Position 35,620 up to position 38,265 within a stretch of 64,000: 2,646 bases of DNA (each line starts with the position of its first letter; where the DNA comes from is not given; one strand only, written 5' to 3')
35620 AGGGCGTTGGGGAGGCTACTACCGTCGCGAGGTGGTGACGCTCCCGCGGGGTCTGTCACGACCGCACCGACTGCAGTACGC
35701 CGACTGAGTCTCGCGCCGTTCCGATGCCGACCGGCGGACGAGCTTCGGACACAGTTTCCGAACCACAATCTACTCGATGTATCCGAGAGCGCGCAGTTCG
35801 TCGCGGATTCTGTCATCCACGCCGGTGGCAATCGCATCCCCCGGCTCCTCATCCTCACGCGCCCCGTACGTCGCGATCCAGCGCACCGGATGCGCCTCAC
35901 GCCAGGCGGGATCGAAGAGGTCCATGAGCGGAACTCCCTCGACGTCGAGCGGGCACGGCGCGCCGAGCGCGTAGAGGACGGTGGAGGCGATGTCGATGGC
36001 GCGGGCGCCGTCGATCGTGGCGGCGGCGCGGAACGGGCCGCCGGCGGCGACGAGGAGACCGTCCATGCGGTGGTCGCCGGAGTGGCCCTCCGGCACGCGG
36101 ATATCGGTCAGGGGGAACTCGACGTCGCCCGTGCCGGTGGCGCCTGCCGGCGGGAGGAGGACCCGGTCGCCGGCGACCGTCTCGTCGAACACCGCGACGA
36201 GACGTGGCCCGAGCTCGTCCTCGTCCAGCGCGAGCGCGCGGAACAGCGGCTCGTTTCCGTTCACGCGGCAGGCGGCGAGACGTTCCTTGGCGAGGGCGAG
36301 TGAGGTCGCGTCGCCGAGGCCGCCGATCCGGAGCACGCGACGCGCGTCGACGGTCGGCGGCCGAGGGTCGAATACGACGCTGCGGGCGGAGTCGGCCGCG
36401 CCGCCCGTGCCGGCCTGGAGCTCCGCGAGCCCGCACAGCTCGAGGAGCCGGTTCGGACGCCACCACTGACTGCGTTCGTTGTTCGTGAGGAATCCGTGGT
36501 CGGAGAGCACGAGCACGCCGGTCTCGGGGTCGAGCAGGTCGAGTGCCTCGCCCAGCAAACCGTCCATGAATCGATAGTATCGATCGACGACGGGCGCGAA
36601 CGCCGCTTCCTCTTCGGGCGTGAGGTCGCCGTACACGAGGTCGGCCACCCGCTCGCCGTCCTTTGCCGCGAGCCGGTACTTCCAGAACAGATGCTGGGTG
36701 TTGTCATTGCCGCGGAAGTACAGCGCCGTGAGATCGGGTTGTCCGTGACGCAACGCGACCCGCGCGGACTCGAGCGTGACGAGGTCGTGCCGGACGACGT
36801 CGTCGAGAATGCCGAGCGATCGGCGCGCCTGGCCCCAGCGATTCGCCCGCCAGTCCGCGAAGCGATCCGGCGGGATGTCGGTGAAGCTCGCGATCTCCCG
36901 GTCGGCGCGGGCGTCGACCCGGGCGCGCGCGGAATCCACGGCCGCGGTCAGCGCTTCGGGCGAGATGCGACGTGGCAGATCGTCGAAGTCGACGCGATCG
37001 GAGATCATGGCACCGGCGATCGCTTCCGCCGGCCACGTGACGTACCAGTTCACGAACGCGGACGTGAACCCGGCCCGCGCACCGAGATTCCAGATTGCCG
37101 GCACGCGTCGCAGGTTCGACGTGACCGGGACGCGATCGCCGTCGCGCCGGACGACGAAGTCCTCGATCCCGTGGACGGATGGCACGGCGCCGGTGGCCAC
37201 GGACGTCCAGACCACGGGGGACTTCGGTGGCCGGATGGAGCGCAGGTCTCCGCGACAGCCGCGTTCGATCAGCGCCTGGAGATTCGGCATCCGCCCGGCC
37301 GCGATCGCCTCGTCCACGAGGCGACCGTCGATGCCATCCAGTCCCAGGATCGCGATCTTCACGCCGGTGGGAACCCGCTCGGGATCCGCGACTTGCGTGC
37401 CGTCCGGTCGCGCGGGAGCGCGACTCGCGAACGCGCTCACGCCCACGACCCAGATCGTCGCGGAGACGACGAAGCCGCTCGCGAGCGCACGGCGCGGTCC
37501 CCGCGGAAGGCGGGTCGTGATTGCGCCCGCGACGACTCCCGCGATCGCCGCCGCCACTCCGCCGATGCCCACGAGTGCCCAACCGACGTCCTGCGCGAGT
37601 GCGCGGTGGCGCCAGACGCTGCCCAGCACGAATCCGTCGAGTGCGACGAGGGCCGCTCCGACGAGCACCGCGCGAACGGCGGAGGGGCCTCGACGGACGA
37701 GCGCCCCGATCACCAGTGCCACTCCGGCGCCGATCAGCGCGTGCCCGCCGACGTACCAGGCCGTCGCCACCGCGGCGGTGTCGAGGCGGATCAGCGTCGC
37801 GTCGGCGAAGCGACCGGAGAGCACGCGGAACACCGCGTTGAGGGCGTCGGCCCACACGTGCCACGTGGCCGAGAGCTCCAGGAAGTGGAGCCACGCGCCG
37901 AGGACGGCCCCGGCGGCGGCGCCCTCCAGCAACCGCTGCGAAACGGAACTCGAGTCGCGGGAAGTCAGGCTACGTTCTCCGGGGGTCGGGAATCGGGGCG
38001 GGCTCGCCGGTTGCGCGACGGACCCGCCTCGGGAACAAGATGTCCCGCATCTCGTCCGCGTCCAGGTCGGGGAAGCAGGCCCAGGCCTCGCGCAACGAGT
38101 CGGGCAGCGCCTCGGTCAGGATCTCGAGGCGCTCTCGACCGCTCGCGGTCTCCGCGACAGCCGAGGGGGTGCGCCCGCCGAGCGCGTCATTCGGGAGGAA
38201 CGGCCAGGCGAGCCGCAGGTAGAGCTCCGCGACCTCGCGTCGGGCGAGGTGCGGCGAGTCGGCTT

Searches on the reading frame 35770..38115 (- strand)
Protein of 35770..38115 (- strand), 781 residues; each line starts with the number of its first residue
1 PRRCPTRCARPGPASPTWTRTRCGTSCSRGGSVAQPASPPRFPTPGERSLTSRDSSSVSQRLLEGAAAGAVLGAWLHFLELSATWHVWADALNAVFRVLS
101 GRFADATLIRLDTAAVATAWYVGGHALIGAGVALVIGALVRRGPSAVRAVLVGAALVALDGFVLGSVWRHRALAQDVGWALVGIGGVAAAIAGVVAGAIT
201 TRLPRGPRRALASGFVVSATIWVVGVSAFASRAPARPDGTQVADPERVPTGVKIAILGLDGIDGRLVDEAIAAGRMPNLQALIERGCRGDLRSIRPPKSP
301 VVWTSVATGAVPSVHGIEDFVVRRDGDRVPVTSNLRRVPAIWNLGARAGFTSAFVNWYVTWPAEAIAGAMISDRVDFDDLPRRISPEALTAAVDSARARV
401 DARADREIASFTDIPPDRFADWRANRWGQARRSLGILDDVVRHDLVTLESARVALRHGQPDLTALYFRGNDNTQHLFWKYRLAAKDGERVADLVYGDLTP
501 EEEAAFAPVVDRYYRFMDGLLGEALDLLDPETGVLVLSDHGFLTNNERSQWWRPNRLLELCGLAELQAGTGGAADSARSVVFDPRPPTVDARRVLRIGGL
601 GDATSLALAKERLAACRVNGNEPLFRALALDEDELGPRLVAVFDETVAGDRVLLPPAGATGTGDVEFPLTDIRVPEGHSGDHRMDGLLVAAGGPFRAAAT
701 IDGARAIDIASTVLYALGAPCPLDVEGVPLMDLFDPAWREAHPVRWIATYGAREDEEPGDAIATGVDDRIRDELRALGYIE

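Call 83: search_protein_families(library=pfam, proteins=[window:35770-38115:-], max_evalue=0.001)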
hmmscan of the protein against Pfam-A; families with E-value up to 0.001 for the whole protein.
window:35770-38115:- (781 aa): 1 family
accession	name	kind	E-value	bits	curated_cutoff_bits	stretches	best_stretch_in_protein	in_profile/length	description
PF01663.27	Phosphodiest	-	6.5e-28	98.7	23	1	256-569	3-247/342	Type I phosphodiesterase / nucleotide pyrophosphatase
